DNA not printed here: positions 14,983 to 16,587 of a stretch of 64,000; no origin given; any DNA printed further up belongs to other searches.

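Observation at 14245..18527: Self-contained three-gene operon: signal-less BspA-type LRR protein + CobS/MoxR-like AAA+ ATPase + CobT-like VWA protein, with no client pathway nearby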

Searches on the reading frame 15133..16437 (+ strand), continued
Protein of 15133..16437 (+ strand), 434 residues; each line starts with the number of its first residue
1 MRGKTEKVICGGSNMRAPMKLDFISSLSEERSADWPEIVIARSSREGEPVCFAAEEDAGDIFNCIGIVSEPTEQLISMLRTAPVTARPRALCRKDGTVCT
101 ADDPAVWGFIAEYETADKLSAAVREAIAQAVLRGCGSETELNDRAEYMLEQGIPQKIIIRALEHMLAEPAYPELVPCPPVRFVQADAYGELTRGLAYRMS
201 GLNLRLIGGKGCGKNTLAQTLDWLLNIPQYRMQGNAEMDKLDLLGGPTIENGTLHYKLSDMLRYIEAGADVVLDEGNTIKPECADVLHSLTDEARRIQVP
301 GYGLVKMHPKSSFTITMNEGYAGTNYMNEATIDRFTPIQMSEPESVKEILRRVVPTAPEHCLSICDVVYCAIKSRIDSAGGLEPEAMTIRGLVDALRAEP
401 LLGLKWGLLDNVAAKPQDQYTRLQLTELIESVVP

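Call 59: search_protein_families(library=pfam, proteins=[L041:620-1687:+, L041:1443-2957:+, L041:2957-3382:+, L041:3436-4353:+, L041:4268-6037:+, L041:6081-7016:+, L041:7468-11271:+], max_evalue=0.01)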
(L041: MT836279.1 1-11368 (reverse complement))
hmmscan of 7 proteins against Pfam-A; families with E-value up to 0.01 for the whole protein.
L041:620-1687:+ (355 aa): 0 families

L041:1443-2957:+ (504 aa): 1 family
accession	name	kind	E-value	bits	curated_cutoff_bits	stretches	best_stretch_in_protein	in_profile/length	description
PF01649.23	Ribosomal_S20p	-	7e-27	94.3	29.5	1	419-501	1-83/83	Ribosomal protein S20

L041:2957-3382:+ (141 aa): 0 families

L041:3436-4353:+ (305 aa): 5 families
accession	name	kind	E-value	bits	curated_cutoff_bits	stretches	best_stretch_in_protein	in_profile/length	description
PF07728.20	AAA_5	-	3.3e-21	76.2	22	1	62-194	1-139/139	AAA domain (dynein-related subfamily)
PF20030.5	bpMoxR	-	0.00042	19.9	27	1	49-222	20-189/205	MoxR domain in the MoxR-vWA-beta-propeller ternary systems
PF07726.17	AAA_3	-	0.00075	19.8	27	1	62-195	1-130/131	ATPase family associated with various cellular activities (AAA)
PF12774.13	AAA_6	-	0.0012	18.3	25.2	0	126-205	84-170/327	Hydrolytic ATP binding site of dynein motor region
PF01078.27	Mg_chelatase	-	0.0024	17.8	20.3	0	58-85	19-47/207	Magnesium chelatase, subunit ChlI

L041:4268-6037:+ (589 aa): 1 family
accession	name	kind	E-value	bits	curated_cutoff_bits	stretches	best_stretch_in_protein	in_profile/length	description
PF11775.14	CobT_C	-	1.8e-05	24.9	21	0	398-444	12-59/220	Cobalamin biosynthesis protein CobT VWA domain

L041:6081-7016:+ (311 aa): 0 families

L041:7468-11271:+ (1267 aa): 2 families
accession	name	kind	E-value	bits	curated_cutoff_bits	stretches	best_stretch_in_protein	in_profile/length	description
PF00873.25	ACR_tran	-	7.9e-202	673.2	28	2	406-1248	198-1019/1021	AcrB/AcrD/AcrF family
PF04108.17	ATG17_like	-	0.0087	16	43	0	234-420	115-258/355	Autophagy protein ATG17-like domain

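Call 70: search_protein_families(library=pfam, proteins=[L014:7940-8740:+, L015:9692-10480:+, L001:7109-7900:+, L002:7580-8380:+, L004:7075-7800:+, L017:8200-9100:+], max_evalue=10)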
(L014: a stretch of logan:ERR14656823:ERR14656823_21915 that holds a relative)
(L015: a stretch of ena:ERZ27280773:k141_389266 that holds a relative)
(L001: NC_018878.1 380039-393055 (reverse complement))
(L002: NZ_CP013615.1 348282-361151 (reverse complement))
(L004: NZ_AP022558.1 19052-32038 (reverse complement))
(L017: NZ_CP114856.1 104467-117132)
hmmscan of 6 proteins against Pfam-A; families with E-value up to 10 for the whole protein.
L014:7940-8740:+ (267 aa): 1 family
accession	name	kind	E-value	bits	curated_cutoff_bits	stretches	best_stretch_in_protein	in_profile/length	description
PF12479.13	DUF3698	-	0.05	14.5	25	1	78-120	5-46/107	Protein of unknown function (DUF3698)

L015:9692-10480:+ (263 aa): 1 family
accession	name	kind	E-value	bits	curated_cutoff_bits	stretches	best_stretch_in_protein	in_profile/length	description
PF06861.16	BALF1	-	0.006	16.8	25.8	1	41-151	43-150/184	BALF1 protein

L001:7109-7900:+ (264 aa): 1 family
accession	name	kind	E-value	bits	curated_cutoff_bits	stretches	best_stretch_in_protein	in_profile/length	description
PF20500.4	DNA-PKcs_N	-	0.01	14.4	26.1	1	68-116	238-286/810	DNA-PKcs, N-terminal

L002:7580-8380:+ (267 aa): 1 family
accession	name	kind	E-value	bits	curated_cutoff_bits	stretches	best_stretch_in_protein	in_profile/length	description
PF21384.2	Cas3_I-F_Cas2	-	0.25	12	27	1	190-220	33-63/79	CRISPR-associated nuclease/helicase Cas3, I-F/YPEST, Cas2 domain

L004:7075-7800:+ (242 aa): 0 families

L017:8200-9100:+ (300 aa): 3 families
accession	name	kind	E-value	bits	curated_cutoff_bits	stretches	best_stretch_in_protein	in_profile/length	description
PF06213.17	CobT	-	0.066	13.1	26.1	1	228-296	197-260/276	Cobalamin biosynthesis protein CobT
PF14303.12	NAM-associated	-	0.36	12.1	27.7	1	236-297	12-72/162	No apical meristem-associated C-terminal domain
PF09073.15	BUD22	-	8.8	6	37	0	250-295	144-205/435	BUD22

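Call 78: search_protein_families(library=pfam, alignment_id=A5, max_evalue=1)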
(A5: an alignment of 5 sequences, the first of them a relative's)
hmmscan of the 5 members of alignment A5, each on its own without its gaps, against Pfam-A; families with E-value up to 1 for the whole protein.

A. member 1, L015:6906-7922:+ (338 aa): 1 family
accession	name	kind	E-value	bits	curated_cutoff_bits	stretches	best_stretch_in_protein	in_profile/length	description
PF11348.13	DUF3150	-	0.0059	16.4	24.9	1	73-188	48-152/257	Protein of unknown function (DUF3150)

B. families by the number of members that match (of 5 scanned): 3 families
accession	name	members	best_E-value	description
PF11348.13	DUF3150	4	0.00033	Protein of unknown function (DUF3150)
PF22493.2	PUF_NOP9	1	0.023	NOP9-like PUF repeat domain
PF20074.4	DUF6470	1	0.078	Family of unknown function (DUF6470)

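Call 80: get_annotated_region(hit=H18, flank=7000)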
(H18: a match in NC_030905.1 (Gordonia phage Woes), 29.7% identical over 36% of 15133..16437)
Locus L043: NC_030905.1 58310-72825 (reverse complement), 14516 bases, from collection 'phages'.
description: Gordonia phage Woes, complete genome.
organism: Gordonia phage Woes (NCBI taxid 1838084)
taxonomy: Viruses; Duplodnaviria; Heunggongvirae; Uroviricota; Caudoviricetes; Woesvirus; Woesvirus woes
host: Gordonia terrae 3612; source: soil; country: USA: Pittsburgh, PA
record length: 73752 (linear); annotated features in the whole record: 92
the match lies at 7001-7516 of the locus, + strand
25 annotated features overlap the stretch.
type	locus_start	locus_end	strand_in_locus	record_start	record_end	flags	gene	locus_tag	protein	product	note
CDS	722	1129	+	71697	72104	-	92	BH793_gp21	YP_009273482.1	hypothetical protein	-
CDS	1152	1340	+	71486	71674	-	91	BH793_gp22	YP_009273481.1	hypothetical protein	-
CDS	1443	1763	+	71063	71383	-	90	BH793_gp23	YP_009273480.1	hypothetical protein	-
CDS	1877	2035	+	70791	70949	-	89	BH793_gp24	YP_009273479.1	hypothetical protein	-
CDS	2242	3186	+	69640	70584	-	88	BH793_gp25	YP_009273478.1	hypothetical protein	-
CDS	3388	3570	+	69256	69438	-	87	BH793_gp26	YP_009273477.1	hypothetical protein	-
CDS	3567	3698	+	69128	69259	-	86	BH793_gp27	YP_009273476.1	hypothetical protein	-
CDS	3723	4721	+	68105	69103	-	85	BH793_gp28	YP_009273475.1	hypothetical protein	-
CDS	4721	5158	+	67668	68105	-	84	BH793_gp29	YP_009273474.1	hypothetical protein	-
CDS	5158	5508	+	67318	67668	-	83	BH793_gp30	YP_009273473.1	hypothetical protein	-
CDS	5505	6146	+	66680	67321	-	82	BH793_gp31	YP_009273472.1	hypothetical protein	-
CDS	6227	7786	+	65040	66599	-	81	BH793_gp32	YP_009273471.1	ATPase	-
CDS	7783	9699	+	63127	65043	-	80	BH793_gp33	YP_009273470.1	cobalamin biosynthesis protein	CobT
CDS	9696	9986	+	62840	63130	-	79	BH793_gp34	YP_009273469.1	hypothetical protein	-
CDS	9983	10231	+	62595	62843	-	78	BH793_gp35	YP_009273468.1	hypothetical protein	-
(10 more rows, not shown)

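Call 89: find_related_loci(query=A1, collection=viral_contigs, flank=8000)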
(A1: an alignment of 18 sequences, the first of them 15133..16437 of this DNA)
Query A1 (434 aa) in viral_contigs; peptide patterns used: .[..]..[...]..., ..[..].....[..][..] (x = any residue, [..] = any of these).
125 stretches matched a pattern; 1 encode a relative of the query (tblastn E <= 1e-3); 1 distinct loci.
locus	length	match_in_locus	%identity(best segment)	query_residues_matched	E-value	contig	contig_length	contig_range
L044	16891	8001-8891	29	145-432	1e-29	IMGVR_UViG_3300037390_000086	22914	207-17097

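Call 95: search_protein_families(library=pfam, proteins=[L044:5482-5997:+, L044:6023-6580:+, L044:7983-8942:+, L044:8957-11023:+, L044:11025-11501:+, L044:11769-13814:+, L044:13816-15225:+, L044:15212-15604:+, L044:2541-3236:-], max_evalue=0.01)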
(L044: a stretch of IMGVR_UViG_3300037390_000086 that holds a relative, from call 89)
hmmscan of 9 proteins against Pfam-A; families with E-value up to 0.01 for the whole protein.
L044:5482-5997:+ (171 aa): 0 families

L044:6023-6580:+ (185 aa): 0 families

L044:7983-8942:+ (319 aa): 3 families
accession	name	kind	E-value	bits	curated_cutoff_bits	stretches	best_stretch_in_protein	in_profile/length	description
PF07728.20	AAA_5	-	2.7e-21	76.5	22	1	66-204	1-139/139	AAA domain (dynein-related subfamily)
PF07726.17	AAA_3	-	8e-05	23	27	1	66-206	1-131/131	ATPase family associated with various cellular activities (AAA)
PF20030.5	bpMoxR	-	0.00062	19.3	27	1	48-219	14-175/205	MoxR domain in the MoxR-vWA-beta-propeller ternary systems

L044:8957-11023:+ (688 aa): 1 family
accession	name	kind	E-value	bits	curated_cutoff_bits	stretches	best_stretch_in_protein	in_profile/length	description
PF11775.14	CobT_C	-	1.3e-08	35.3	21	1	566-605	113-152/220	Cobalamin biosynthesis protein CobT VWA domain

L044:11025-11501:+ (158 aa): 1 family
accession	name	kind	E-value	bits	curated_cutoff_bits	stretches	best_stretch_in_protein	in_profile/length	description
PF05443.17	ROS_MUCR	-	3.4e-05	24.3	25.4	1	29-98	24-88/123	ROS/MUCR transcriptional regulator protein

L044:11769-13814:+ (681 aa): 2 families
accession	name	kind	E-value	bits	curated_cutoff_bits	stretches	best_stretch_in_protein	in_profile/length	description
PF13481.12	AAA_25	-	4.4e-34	118.3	27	1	313-501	6-194/195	AAA domain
PF16793.10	RepB_primase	-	0.00012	22.4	24.3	1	112-174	85-148/186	RepB DNA-primase N-terminal domain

L044:13816-15225:+ (469 aa): 4 families
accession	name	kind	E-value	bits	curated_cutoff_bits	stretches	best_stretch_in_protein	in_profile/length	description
PF00176.29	SNF2-rel_dom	-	1.2e-25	90.6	24.9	1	40-276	28-266/290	SNF2-related domain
PF04851.21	ResIII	-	1.2e-09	38.7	22.5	1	18-170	7-163/164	Type III restriction enzyme, res subunit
PF00270.35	DEAD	-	9.3e-09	35.7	26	1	18-170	3-161/167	DEAD/DEAH box helicase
PF00271.37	Helicase_C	-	9.2e-08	32.8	23.5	1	317-417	4-106/110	Helicase conserved C-terminal domain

L044:15212-15604:+ (130 aa): 0 families

L044:2541-3236:- (231 aa): 0 families

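Call 106: get_annotated_region(hit=H5, flank=5000)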
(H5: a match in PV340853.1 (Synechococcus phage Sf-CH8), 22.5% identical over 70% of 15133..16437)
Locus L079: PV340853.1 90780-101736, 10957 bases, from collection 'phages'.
description: Synechococcus phage Sf-CH8, complete genome.
organism: Synechococcus phage Sf-CH8 (NCBI taxid 3413216)
taxonomy: Viruses
host: Synechococcus sp. WH8102; source: Petrosia ficiformis pink cortex; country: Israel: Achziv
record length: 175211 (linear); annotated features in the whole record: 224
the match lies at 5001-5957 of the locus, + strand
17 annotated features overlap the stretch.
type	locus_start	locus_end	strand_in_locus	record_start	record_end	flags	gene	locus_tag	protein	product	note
CDS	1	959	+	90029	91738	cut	-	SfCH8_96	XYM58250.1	SbcC-like subunit of palindrome specific endonuclease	-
CDS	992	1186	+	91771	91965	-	-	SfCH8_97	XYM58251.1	hypothetical protein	-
CDS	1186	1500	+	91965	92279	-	-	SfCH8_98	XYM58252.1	hypothetical protein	-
CDS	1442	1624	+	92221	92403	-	-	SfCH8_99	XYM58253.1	hypothetical protein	-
CDS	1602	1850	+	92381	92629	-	-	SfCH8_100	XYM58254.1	hypothetical protein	-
CDS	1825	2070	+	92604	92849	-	-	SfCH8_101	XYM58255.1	glutaredoxin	-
CDS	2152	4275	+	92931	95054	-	-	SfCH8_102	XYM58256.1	peptidase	-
CDS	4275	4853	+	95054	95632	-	-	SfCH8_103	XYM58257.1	prolyl 4-hydroxylase alpha subunit Fe(2+) 2OG dioxygenase domain-containing protein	-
CDS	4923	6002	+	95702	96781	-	-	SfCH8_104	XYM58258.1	porphyrin biosynthesis protein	-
CDS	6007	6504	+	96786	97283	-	-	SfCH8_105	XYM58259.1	hypothetical protein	-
CDS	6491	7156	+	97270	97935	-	-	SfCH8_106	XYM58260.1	DNA polymerase processivity factor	-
CDS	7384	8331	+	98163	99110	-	-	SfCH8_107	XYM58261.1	clamp loader of DNA polymerase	-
CDS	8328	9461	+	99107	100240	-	-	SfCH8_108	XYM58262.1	hypothetical protein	-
CDS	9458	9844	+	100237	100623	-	-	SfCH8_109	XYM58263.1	clamp loader of DNA polymerase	-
CDS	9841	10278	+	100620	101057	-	-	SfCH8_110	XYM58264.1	translation repressor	-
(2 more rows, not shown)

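Call 107: get_annotated_region(hit=H29, flank=7000)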
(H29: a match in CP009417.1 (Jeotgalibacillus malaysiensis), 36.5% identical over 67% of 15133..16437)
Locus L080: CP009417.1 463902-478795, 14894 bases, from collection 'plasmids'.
description: Jeotgalibacillus malaysiensis strain D5 plasmid, complete sequence
organism: Jeotgalibacillus malaysiensis (NCBI taxid 1508404)
taxonomy: Bacteria; Bacillota; Bacilli; Bacillales; Planococcaceae; Jeotgalibacillus; Jeotgalibacillus malaysiensis
host: -; source: -; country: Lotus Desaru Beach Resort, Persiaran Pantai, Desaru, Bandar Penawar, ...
typing (MOB-suite, as given by PLSDB): non-mobilizable
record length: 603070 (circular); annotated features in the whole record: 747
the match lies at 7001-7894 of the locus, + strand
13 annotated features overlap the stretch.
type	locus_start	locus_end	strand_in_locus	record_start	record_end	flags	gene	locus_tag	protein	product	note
CDS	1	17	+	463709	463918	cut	-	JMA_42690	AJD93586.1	hypothetical protein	-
CDS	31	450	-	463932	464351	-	-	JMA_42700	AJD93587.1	hypothetical protein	-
CDS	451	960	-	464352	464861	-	-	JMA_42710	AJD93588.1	hypothetical protein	-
CDS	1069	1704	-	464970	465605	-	-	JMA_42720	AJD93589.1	hypothetical protein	-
CDS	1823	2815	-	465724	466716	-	-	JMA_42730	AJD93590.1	hypothetical protein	-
CDS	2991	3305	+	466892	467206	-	-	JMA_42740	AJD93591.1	hypothetical protein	-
CDS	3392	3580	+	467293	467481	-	-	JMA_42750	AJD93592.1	hypothetical protein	-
CDS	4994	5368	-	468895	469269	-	-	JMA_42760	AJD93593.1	hypothetical protein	-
CDS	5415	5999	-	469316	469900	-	-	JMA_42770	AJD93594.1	hypothetical protein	-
CDS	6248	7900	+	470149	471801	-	-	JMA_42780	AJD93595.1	hypothetical protein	-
CDS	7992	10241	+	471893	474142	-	-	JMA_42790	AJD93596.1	hypothetical protein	-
CDS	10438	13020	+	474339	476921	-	-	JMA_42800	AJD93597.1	DNA polymerase III subunit alpha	-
CDS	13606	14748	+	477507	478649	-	-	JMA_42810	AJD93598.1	hypothetical protein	-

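Call 108: get_annotated_region(hit=H38, flank=7000)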
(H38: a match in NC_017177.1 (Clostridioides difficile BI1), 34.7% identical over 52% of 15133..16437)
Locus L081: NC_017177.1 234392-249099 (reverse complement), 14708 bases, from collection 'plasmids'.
description: Clostridioides difficile BI1 plasmid unnamed, complete sequence
organism: Clostridioides difficile BI1 (NCBI taxid 699034)
taxonomy: Bacteria; Bacillota; Clostridia; Peptostreptococcales; Peptostreptococcaceae; Clostridioides; Clostridioides difficile; Clostridioides difficile BI1
host: -; source: Homo sapiens; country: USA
typing (MOB-suite, as given by PLSDB): non-mobilizable
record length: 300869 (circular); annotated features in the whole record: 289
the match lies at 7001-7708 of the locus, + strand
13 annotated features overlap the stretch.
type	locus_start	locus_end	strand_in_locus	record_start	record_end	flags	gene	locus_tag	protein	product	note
CDS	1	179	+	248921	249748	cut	-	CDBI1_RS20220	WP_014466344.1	hypothetical protein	-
CDS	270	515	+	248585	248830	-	-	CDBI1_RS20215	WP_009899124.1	hypothetical protein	-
CDS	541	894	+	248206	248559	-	-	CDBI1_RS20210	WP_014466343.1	hypothetical protein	-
CDS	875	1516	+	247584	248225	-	-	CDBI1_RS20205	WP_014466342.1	hypothetical protein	-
CDS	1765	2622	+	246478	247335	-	-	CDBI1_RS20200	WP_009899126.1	exonuclease domain-containing protein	-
CDS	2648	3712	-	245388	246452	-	-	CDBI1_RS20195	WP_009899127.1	DNA replication initiation control protein YabA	-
CDS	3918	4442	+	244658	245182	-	-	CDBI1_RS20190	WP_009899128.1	hypothetical protein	-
CDS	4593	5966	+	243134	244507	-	-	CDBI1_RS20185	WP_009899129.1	CHC2 zinc finger domain-containing protein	GO:0006260 - DNA replication [Evidence IEA]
CDS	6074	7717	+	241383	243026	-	-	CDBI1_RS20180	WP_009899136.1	AAA family ATPase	-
CDS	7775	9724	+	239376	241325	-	-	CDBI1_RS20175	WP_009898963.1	VWA domain-containing protein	-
CDS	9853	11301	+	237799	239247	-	dnaE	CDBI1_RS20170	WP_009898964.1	DNA polymerase III subunit alpha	GO:0006260 - DNA replication [Evidence IEA]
CDS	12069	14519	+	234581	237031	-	-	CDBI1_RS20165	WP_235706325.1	OB-fold nucleic acid binding domain-containing protein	-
CDS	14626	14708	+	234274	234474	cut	-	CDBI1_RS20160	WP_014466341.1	hypothetical protein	-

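Call 111: search_protein_families(library=pfam, proteins=[P0032, P0038, P0040, P0046, P0056, P0068, P0074], max_evalue=0.05)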
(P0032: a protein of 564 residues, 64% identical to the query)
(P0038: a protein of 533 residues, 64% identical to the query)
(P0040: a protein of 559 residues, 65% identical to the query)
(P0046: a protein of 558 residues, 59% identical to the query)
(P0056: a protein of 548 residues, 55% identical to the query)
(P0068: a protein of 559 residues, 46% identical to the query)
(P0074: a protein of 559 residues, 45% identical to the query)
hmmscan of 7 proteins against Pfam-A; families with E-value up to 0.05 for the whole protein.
P0032 (564 aa): 1 family
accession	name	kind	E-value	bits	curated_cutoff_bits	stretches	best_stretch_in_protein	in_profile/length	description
PF07728.20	AAA_5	-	8.3e-15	55.4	22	1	335-465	3-139/139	AAA domain (dynein-related subfamily)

P0038 (533 aa): 1 family
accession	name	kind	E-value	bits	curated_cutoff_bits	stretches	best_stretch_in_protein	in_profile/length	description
PF07728.20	AAA_5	-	3.9e-16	59.8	22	1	304-434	3-139/139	AAA domain (dynein-related subfamily)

P0040 (559 aa): 1 family
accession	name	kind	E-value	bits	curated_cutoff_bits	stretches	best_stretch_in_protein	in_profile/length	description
PF07728.20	AAA_5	-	2e-16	60.7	22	1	330-460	3-139/139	AAA domain (dynein-related subfamily)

P0046 (558 aa): 2 families
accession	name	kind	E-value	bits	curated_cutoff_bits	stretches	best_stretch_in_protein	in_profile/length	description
PF07728.20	AAA_5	-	4e-14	53.2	22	1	329-459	3-139/139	AAA domain (dynein-related subfamily)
PF07726.17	AAA_3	-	0.041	14.2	27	0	331-459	5-129/131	ATPase family associated with various cellular activities (AAA)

P0056 (548 aa): 6 families
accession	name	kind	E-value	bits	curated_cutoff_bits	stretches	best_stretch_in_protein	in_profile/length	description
PF07728.20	AAA_5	-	2.1e-15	57.4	22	1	316-446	3-139/139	AAA domain (dynein-related subfamily)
PF08797.16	HIRAN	-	4.9e-05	23.5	24.7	1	7-59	5-59/96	HIRAN domain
PF13671.12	AAA_33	-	0.0063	17.3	27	1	317-401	4-92/143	AAA domain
PF07726.17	AAA_3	-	0.0092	16.3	27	1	318-447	5-130/131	ATPase family associated with various cellular activities (AAA)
PF13791.11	Sigma_reg_C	-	0.031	14.9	25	0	335-420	60-137/157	Sigma factor regulator C-terminal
PF02463.25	SMC_N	-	0.036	13.9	40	0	317-349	29-61/220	RecF/RecN/SMC N terminal domain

P0068 (559 aa): 4 families
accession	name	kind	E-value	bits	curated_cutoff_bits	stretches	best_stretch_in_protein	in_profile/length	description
PF07728.20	AAA_5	-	2.4e-14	54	22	1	326-457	2-139/139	AAA domain (dynein-related subfamily)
PF08797.16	HIRAN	-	9.9e-05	22.5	24.7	1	16-53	18-56/96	HIRAN domain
PF07726.17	AAA_3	-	0.00058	20.2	27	1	325-457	1-129/131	ATPase family associated with various cellular activities (AAA)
PF12774.13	AAA_6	-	0.015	14.7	25.2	1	404-466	107-168/327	Hydrolytic ATP binding site of dynein motor region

P0074 (559 aa): 4 families
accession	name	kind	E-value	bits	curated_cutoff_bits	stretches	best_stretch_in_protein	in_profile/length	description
PF07728.20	AAA_5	-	4.7e-15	56.2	22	1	326-456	3-139/139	AAA domain (dynein-related subfamily)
PF08797.16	HIRAN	-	0.00018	21.7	24.7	1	15-62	18-66/96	HIRAN domain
PF13671.12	AAA_33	-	0.0024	18.6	27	1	327-412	4-93/143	AAA domain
PF07726.17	AAA_3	-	0.0093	16.3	27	1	329-456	6-129/131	ATPase family associated with various cellular activities (AAA)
